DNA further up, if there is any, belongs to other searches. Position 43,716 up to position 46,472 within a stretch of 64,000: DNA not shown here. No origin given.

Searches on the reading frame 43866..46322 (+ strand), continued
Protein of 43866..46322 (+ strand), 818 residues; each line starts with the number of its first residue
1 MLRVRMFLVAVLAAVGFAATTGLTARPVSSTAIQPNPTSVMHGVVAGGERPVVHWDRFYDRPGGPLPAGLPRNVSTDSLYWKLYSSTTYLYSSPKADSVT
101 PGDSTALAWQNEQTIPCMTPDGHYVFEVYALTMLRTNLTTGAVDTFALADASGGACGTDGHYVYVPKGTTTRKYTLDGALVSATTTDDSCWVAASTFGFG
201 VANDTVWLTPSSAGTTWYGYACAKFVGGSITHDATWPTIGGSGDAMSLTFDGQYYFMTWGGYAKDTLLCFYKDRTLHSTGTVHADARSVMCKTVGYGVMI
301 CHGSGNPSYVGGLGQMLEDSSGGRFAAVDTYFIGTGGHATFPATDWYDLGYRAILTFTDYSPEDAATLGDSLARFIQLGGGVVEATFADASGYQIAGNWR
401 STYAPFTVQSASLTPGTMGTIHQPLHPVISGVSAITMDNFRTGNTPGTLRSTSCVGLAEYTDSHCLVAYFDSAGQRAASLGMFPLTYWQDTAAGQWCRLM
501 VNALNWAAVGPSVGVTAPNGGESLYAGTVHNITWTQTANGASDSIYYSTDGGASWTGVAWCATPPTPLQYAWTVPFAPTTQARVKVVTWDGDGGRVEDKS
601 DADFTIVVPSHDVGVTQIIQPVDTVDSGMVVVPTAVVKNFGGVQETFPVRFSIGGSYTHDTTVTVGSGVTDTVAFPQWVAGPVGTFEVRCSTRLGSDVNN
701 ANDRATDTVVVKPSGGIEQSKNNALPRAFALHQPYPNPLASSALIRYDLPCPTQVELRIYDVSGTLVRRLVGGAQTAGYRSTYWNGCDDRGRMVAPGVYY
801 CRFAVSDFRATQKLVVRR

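Call 44: find_encoding_contigs(protein=P0032, flank=8000, max_places=2)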
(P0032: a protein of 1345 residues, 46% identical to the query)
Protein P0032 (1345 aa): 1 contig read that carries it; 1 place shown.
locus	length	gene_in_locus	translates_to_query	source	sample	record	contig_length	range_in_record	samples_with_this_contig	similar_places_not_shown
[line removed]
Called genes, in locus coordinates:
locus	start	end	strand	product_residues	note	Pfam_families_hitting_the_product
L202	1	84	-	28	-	?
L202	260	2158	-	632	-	PF13620:CarboxypepD_reg, PF13715:CarbopepD_reg_2 (weak), PF00691:OmpA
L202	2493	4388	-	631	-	PF13620:CarboxypepD_reg, PF13715:CarbopepD_reg_2 (weak), PF13620:CarboxypepD_reg (weak), PF00691:OmpA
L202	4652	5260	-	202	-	-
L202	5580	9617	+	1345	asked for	PF18962:Por_Secre_tail (weak)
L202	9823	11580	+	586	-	?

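Call 45: find_encoding_contigs(protein=P0002, flank=8000, max_places=2)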
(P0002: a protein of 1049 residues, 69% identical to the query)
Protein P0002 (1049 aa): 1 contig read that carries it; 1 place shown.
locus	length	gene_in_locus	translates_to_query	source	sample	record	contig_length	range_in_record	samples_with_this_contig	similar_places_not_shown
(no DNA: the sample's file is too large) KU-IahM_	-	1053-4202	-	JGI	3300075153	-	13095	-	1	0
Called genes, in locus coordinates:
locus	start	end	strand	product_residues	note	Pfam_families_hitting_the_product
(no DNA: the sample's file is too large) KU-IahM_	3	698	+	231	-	?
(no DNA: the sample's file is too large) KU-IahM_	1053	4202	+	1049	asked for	PF13860:FlgD_ig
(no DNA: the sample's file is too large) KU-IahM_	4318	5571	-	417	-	-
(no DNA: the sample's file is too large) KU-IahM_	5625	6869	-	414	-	PF00437:T2SSE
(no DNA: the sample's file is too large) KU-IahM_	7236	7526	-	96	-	PF14242:DUF4342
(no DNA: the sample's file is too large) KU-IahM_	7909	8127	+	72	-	-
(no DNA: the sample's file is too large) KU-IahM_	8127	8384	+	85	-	-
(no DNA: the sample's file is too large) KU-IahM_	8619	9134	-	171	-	-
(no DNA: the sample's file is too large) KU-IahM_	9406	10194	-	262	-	-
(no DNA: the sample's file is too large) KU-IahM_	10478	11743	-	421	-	-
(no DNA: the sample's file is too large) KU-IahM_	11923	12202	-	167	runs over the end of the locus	-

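Call 56: search_solved_structures(query=A3, max_evalue=0.1)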
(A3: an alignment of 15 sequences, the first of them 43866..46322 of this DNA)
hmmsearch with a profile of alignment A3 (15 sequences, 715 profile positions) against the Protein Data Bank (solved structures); distinct sequences matched with E-value up to 0.1: 6.
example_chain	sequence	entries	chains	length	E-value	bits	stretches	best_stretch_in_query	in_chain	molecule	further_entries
3osv_A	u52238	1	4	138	7.8e-06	27.5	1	646-700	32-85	Flagellar basal-body rod modification protein FlgD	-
3c12_A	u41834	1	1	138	0.00029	22.3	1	651-704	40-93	Flagellar protein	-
1sqj_A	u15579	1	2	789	0.004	18.5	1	543-580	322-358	oligoxyloglucan reducing-end-specific cellobiohydrolase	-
2ebs_A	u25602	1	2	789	0.004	18.5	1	543-580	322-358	Oligoxyloglucan reducing end-specific cellobiohydrolase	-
7eh9_A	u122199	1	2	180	0.016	16.5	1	644-704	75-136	Basal-body rod modification protein FlgD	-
7bhq_A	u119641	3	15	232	0.025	15.9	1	644-704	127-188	Basal-body rod modification protein FlgD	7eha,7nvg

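Call 57: search_protein_families(library=ncbifam, proteins=[window:43866-46322:+], max_evalue=0.1)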
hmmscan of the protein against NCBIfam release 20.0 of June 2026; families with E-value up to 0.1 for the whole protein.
window:43866-46322:+ (818 aa): 7 families
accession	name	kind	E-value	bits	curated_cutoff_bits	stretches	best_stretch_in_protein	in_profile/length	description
NF005176.1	PRK06655.1-1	equivalog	2.2e-06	27.7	230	1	753-805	97-149/197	flagellar hook assembly protein FlgD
TIGR04183.1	Por_Secre_tail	domain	4.3e-06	26.6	23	1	735-817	2-72/72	T9SS type A sorting domain-containing protein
NF033707.1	T9SS_sortase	equivalog_domain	2.2e-05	22.3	420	1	733-807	1000-1079/1095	type IX secretion system sortase PorU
NF009276.0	PRK12633.1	equivalog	0.00016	21.5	383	1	748-810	123-186/234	flagellar basal body rod modification protein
NF052323.1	T9SSA_dep_M6i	equivalog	0.00076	17.5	600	1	735-807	961-1028/1043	T9SS-dependent M6-like inactivated metalloprotease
NF052228.1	T9SS_PorZ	equivalog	0.0087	14.5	260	1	752-809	694-746/757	type IX secretion system anionic LPS delivery protein PorZ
NF009277.0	PRK12634.1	equivalog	0.013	15.6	333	1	754-801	123-170/221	flagellar basal body rod modification protein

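Call 72: find_encoding_contigs(protein=P0029, flank=6000, max_places=3)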
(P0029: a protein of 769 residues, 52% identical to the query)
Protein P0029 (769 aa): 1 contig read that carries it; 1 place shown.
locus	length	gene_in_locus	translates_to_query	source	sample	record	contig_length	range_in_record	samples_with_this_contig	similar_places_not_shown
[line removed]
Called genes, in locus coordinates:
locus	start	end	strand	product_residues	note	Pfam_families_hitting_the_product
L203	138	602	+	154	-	PF11969:DcpS_C, PF01230:HIT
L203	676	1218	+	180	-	-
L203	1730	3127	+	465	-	-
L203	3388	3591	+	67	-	-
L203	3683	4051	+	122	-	-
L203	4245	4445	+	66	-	-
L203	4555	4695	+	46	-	PF24732:ParE_like (weak)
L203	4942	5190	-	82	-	-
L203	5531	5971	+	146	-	-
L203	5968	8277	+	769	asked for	PF13860:FlgD_ig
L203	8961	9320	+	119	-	PF25937:DUF7980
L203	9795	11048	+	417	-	PF13424:TPR_12 (faint), PF14561:TPR_20 (faint), PF13432:TPR_16 (weak), PF12895:ANAPC3 (weak), PF13432:TPR_16 (weak), PF00515:TPR_1 (weak), PF23914:TPR_CcmH_CycH (weak), PF14559:TPR_19, +10 more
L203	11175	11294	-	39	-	?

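Call 103: predict_structure(alignment_id=A8)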
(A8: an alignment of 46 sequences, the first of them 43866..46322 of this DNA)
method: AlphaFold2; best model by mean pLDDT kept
length: 818 residues; sequences in the alignment: 46
mean_pLDDT: 82.6   pTM: 0.48
mean pLDDT of the five models: 82.6, 82.4, 82.3, 82.1, 81.5
residues with pLDDT >= 90: 412; 70-90: 277; 50-70: 40; < 50: 89
segments of 3 or more residues with pLDDT < 50: 1-63, 65-76, 591-594, 715-723
pLDDT, mean of each block of 10 residues (from residue 1): 35 31 31 31 31 36 35 56 92 86 87 92 89 90 92 89 94 95 95 82 92 94 93 93 90 88 93 86 94 80 92 86 78 93 74 92 95 86 92 93 92 88 77 89 91 90 93 82 91 93 84 76 89 79 86 85 85 92 85 60 85 93 85 95 92 94 93 94 91 90 93 53 70 70 85 93 92 88 88 89 93 84
secondary structure, 60 per line:
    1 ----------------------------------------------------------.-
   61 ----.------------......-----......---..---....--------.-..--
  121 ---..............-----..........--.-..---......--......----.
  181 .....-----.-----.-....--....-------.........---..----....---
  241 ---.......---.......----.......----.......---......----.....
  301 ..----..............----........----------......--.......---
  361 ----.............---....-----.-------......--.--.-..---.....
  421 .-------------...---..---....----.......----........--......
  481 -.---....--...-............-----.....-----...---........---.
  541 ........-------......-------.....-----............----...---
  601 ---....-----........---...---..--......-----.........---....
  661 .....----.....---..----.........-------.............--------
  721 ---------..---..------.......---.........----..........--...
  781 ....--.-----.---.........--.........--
elements in order (helices of 4 or more, strands of 3 or more residues): E78-83 E89-94 E103-106 E124-137 E143-152 E162-167 E170-175 E180-185 E199-202 E205-208 E216-221 E234-237 E244-250 E254-260 E265-271 E276-282 E286-291 E296-302 H307-320 E325-332 H343-348 E351-357 H365-377 E381-384 H398-403 E416-421 E435-437 E454-460 E465-472 E475-480 H486-489 E492-494 H496-507 E513-517 E523-525 E529-536 E540-548 E556-561 E569-573 E579-590 E595-597 E604-607 E613-620 E624-626 E634-639 E645-653 E657-665 E670-674 E684-692 H700-703 E704-712 E743-749 E753-761 E766-775 E778-784 E797-805 E808-816

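Call 105: fold_search(model_id=the predicted structure, library=pdb)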
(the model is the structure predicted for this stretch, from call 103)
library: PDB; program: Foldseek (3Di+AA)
matches with E <= 10: 1930; with E <= 0.001: 347
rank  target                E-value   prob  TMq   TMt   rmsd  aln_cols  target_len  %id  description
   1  6za2_A                1.3e-10  1.00  0.12  0.10  31.4       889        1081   10  Crystal structure of dimeric latent PorU from Porphyromonas gingivalis (released 2021-09-29)
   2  6za2_B                3.0e-10  1.00  0.11  0.09  31.2       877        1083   10  Crystal structure of dimeric latent PorU from Porphyromonas gingivalis (released 2021-09-29)
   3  6xi3                  1.9e-09  1.00  0.12  0.21  23.9       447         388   14  Crystal structure of tetra-tandem repeat in extending region of large adhesion protein (released 2020-10-14)
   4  8jmw_A                7.1e-09  1.00  0.10  0.16  34.1       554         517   12  Fibril form of serine peptidase Vpr (released 2023-12-06)
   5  9ijj_h                2.1e-08  1.00  0.11  0.07  20.3       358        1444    9  In situ structure of the central apparatus in mouse sperm axoneme. (released 2025-06-04)
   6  3pdd                  2.5e-08  1.00  0.11  0.35  10.6       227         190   16  Structures of Clostridium thermocellum CbhA fibronectin(III)-like modules (released 2011-11-23)
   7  5e55_A                3.8e-08  1.00  0.13  0.24  14.7       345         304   12  Crystal structure of mouse CNTN6 FN1-FN3 domains (released 2016-08-31)
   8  7q62_B                4.5e-08  1.00  0.16  0.16  20.9       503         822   10  Structure of TEV cleaved A2ML1 dimer (A2ML1-TT dimer) (released 2022-04-20)
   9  7ptp_A                4.7e-08  1.00  0.17  0.19  16.1       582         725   12  In-situ structure of pentameric S-layer protein (released 2021-12-15)
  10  7mrs_A                6.8e-08  1.00  0.11  0.21  15.2       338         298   12  Zebrafish CNTN4 APPb complex (released 2022-01-05)
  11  5e55_B                8.8e-08  1.00  0.12  0.24  14.8       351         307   12  Crystal structure of mouse CNTN6 FN1-FN3 domains (released 2016-08-31)
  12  5m11                  1.0e-07  1.00  0.16  0.18  34.6       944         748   11  Structural and functional probing of PorZ, an essential bacterial surface component of the type-IX secretion system of h (released 2016-11-09)
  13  5jpm_A                1.3e-07  1.00  0.13  0.15  23.7       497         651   11  Structure of the complex of human complement C4 with MASP-2 rebuilt using iMDFF (released 2016-08-10)
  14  9ijj_4H               1.4e-07  0.97  0.12  0.04  37.8       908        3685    8  In situ structure of the central apparatus in mouse sperm axoneme. (released 2025-06-04)
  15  6eg1_B                2.0e-07  1.00  0.10  0.21  19.4       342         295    9  Crystal structure of Dpr2 Ig1-Ig2 in complex with DIP-Theta Ig1-Ig3 (released 2018-11-28)
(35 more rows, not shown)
